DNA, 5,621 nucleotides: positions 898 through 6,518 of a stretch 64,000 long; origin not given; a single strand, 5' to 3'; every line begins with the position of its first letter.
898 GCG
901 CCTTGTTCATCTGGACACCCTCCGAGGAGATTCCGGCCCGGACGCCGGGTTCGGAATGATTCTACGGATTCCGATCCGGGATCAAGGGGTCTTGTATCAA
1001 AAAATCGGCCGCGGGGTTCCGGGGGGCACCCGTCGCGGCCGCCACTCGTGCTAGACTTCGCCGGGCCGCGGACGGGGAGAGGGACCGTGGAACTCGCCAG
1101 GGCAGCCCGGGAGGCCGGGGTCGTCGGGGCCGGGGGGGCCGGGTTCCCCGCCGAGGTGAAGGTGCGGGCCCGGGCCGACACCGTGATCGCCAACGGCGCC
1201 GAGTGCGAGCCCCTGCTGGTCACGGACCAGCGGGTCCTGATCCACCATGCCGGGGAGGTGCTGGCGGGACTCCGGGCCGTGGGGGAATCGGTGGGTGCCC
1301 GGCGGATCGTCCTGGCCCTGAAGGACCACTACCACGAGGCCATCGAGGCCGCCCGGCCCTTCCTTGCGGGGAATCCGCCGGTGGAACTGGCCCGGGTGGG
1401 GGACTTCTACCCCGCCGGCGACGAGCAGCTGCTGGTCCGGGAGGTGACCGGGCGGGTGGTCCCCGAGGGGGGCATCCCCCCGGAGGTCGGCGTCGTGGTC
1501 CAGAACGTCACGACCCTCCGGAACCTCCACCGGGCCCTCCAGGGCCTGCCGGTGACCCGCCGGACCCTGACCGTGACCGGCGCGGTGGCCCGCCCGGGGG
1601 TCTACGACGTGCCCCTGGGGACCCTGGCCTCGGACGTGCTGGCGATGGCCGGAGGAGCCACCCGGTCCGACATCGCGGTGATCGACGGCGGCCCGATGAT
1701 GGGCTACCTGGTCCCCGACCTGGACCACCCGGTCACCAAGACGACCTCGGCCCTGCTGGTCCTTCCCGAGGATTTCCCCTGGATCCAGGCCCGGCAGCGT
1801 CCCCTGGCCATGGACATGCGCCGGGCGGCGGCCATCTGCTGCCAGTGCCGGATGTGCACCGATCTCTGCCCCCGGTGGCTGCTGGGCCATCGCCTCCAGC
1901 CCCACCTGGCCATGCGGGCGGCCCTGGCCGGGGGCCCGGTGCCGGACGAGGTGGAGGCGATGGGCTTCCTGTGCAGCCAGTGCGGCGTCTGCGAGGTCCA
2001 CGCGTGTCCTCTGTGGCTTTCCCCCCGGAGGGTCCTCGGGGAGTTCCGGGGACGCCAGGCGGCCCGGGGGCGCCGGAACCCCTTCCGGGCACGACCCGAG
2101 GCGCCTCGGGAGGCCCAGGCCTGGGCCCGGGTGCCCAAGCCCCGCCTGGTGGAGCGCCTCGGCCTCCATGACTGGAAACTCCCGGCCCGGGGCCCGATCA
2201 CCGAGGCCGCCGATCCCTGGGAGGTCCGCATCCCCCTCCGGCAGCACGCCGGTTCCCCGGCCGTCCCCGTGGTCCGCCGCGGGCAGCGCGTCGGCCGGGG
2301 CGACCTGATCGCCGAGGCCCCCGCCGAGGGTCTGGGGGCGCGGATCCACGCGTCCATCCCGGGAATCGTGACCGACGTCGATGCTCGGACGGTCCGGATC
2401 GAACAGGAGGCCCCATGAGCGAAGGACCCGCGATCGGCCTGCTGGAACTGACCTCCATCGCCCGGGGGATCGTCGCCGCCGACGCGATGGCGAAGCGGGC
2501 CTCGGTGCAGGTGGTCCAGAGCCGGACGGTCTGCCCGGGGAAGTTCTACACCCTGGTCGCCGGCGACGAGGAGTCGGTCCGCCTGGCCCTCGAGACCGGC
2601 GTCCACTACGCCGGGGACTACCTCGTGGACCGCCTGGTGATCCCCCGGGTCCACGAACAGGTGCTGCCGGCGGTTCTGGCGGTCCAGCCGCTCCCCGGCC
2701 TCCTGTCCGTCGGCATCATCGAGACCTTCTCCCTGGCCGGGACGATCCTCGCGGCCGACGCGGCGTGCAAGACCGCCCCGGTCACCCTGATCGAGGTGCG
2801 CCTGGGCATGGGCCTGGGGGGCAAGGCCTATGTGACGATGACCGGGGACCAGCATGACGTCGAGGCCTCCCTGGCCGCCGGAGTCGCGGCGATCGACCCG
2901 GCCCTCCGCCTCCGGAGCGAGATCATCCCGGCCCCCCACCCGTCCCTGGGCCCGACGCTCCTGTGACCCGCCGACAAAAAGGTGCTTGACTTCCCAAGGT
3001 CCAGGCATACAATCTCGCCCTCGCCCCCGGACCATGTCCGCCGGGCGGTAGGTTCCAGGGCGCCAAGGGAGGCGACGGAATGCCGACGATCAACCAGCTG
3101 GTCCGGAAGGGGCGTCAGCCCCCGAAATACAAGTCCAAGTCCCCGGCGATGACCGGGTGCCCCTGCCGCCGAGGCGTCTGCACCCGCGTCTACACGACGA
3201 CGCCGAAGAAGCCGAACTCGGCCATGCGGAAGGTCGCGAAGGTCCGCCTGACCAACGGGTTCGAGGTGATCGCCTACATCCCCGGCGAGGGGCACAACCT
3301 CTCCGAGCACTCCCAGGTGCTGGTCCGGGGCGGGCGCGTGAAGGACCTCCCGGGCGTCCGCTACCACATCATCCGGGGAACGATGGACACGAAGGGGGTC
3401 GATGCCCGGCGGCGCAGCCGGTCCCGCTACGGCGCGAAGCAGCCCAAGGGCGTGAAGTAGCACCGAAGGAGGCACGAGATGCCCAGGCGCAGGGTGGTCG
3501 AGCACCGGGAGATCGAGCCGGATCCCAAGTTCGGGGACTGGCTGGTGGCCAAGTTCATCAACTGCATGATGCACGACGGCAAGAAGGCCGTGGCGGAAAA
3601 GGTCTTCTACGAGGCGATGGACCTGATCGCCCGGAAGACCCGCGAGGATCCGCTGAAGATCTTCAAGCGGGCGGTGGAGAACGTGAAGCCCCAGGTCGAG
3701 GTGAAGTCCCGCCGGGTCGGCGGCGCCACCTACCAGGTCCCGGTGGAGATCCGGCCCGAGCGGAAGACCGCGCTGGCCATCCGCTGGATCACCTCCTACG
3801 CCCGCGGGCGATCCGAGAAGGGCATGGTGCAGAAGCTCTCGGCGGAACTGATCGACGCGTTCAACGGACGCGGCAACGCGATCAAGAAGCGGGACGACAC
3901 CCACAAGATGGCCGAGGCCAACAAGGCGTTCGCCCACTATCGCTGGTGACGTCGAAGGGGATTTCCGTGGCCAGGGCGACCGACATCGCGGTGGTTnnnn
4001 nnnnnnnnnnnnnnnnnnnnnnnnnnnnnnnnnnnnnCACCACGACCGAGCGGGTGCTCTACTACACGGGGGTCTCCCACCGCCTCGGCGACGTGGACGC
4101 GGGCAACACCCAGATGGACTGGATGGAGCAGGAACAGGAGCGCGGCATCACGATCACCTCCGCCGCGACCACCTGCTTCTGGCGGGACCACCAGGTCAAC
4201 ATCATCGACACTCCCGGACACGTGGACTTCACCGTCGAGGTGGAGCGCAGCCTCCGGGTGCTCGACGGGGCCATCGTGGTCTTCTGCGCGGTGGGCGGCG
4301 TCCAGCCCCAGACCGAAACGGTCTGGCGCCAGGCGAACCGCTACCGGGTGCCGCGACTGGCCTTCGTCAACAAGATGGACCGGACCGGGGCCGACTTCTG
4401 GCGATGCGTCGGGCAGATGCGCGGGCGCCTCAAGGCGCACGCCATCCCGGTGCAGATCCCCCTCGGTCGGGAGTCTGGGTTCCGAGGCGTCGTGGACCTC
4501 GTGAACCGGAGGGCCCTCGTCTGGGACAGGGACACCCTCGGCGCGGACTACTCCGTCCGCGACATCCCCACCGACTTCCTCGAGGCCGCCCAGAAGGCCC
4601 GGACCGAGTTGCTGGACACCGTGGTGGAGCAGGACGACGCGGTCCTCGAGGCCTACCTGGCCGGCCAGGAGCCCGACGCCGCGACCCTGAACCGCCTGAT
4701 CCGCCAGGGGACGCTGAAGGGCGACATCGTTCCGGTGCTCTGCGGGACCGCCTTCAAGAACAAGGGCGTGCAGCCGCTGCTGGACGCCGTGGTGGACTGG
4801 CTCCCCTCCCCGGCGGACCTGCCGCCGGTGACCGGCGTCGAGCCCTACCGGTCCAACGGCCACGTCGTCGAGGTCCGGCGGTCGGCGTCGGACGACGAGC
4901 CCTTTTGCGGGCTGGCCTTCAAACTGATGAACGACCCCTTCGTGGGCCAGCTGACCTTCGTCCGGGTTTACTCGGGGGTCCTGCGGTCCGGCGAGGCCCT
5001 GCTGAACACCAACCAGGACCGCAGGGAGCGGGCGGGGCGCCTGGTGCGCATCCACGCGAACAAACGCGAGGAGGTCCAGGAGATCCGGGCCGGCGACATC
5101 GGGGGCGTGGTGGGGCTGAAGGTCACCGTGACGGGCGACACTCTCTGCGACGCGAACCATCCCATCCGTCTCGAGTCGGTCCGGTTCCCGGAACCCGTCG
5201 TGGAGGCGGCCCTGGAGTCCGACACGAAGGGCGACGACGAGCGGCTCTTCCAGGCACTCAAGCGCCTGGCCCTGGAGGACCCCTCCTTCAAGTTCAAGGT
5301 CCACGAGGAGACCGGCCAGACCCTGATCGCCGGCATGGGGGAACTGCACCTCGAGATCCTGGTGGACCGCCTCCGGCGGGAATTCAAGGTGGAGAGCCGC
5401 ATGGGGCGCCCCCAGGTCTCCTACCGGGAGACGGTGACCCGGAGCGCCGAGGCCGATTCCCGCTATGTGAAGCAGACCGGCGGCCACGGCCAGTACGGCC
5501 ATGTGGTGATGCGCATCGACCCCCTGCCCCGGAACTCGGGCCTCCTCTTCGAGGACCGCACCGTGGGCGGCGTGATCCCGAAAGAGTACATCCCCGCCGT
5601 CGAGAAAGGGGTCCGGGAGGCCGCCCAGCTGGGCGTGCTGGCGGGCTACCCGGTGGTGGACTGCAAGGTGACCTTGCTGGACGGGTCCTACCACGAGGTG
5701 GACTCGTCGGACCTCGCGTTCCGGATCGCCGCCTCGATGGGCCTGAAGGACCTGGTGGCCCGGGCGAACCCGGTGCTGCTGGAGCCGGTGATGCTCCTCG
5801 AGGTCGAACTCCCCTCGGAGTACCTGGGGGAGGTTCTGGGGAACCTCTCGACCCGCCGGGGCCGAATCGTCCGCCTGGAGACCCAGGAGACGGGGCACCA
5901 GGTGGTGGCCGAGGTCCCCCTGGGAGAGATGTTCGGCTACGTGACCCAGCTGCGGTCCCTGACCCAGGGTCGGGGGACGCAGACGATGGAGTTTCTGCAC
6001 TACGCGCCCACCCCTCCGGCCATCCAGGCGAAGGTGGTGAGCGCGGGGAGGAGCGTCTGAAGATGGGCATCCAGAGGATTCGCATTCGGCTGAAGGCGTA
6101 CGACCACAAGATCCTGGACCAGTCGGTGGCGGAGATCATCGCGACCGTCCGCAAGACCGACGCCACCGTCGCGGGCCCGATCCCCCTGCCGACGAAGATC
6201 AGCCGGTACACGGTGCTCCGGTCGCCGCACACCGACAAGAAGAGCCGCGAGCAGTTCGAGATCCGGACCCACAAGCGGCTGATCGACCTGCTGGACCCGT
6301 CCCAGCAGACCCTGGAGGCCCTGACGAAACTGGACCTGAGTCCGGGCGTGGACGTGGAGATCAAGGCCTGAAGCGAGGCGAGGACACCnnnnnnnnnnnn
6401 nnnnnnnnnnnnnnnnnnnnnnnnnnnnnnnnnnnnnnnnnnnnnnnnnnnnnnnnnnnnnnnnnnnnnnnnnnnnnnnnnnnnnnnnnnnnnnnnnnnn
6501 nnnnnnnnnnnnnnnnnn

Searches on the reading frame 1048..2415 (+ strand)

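Call 6: search_protein_families(library=pfam, proteins=[window:1048-2415:+])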
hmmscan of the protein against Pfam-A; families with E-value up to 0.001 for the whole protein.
window:1048-2415:+ (456 aa): 5 families
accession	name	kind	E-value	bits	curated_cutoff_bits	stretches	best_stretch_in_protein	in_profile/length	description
PF01512.22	Complex1_51K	-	5.3e-42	143.7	31.2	1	21-161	2-149/150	Nuo51 FMN-binding domain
PF13375.12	RnfC_N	-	1.5e-15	57.5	25.6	1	380-453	17-89/101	RnfC Barrel sandwich hybrid domain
PF13534.11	Fer4_17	-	2.5e-11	44.4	22.2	1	264-322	2-58/61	4Fe-4S dicluster domain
PF10531.15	SLBB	-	2.6e-11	43.6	27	1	175-220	3-54/55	SLBB domain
PF13183.11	Fer4_8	-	0.00016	22.6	27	0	249-276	39-66/68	4Fe-4S dicluster domain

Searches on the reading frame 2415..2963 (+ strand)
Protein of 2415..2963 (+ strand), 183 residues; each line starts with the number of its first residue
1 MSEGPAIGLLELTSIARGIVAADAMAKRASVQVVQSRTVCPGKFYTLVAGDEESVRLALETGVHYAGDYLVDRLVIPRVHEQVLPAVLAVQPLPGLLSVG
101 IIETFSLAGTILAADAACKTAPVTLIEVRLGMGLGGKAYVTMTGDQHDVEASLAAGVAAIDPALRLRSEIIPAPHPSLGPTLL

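Call 6: search_protein_families(library=pfam, proteins=[window:2415-2963:+])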
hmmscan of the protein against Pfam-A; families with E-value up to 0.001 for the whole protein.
window:2415-2963:+ (183 aa): 1 family
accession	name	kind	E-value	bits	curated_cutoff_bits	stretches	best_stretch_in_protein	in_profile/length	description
PF00936.24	BMC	-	2.5e-40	136.7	24.5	2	6-79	1-75/75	BMC domain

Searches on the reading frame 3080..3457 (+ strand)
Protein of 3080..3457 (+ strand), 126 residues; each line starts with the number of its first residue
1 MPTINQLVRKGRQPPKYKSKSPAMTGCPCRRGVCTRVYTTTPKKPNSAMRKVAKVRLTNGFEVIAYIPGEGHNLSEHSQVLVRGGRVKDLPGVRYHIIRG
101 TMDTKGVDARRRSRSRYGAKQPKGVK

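Call 6: search_protein_families(library=pfam, proteins=[window:3080-3457:+])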
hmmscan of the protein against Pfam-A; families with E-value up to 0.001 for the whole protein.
window:3080-3457:+ (126 aa): 1 family
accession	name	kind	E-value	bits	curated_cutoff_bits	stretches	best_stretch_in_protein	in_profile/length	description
PF00164.32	Ribosom_S12_S23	-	4.7e-40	136.2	22.3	1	18-123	2-109/110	Ribosomal protein S12/S23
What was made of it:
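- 3080..3460 (+): rpsL (uS12). Pfam Ribosom_S12_S23, E=4.7e-40 (call 6)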

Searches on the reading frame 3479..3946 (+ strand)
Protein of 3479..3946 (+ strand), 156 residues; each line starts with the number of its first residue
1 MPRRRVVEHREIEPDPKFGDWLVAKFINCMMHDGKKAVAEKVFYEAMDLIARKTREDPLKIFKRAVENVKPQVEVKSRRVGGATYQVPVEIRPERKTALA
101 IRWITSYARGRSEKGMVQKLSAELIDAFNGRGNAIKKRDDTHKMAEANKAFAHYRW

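Call 6: search_protein_families(library=pfam, proteins=[window:3479-3946:+])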
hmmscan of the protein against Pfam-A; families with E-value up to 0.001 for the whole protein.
window:3479-3946:+ (156 aa): 1 family
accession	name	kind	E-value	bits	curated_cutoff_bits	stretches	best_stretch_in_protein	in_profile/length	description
PF00177.27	Ribosomal_S7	-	5.9e-67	224.3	24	1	2-149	1-148/148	Ribosomal protein S7p/S5e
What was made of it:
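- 3479..3949 (+): rpsG (uS7). Pfam Ribosomal_S7, E=5.9e-67 (call 6)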

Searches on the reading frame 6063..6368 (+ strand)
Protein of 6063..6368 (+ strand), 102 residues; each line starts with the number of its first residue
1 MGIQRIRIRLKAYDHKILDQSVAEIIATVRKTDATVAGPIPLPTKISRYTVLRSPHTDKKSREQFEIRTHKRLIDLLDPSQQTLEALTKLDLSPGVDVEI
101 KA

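Call 6: search_protein_families(library=pfam, proteins=[window:6063-6368:+])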
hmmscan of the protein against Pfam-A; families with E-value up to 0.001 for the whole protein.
window:6063-6368:+ (102 aa): 1 family
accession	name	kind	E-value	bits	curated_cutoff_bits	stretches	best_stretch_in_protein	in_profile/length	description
PF00338.27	Ribosomal_S10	-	1e-36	125.5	21.2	1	7-101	1-98/98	Ribosomal protein S10p/S20e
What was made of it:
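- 6063..6371 (+): rpsJ (uS10), full length, 102 aa. Pfam Ribosomal_S10, E=1e-36, residues 7-101 (call 6)
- On Canonical bacterial S10 operon: Pfam S10, E=1e-36, at 6063-6371 (call 6)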
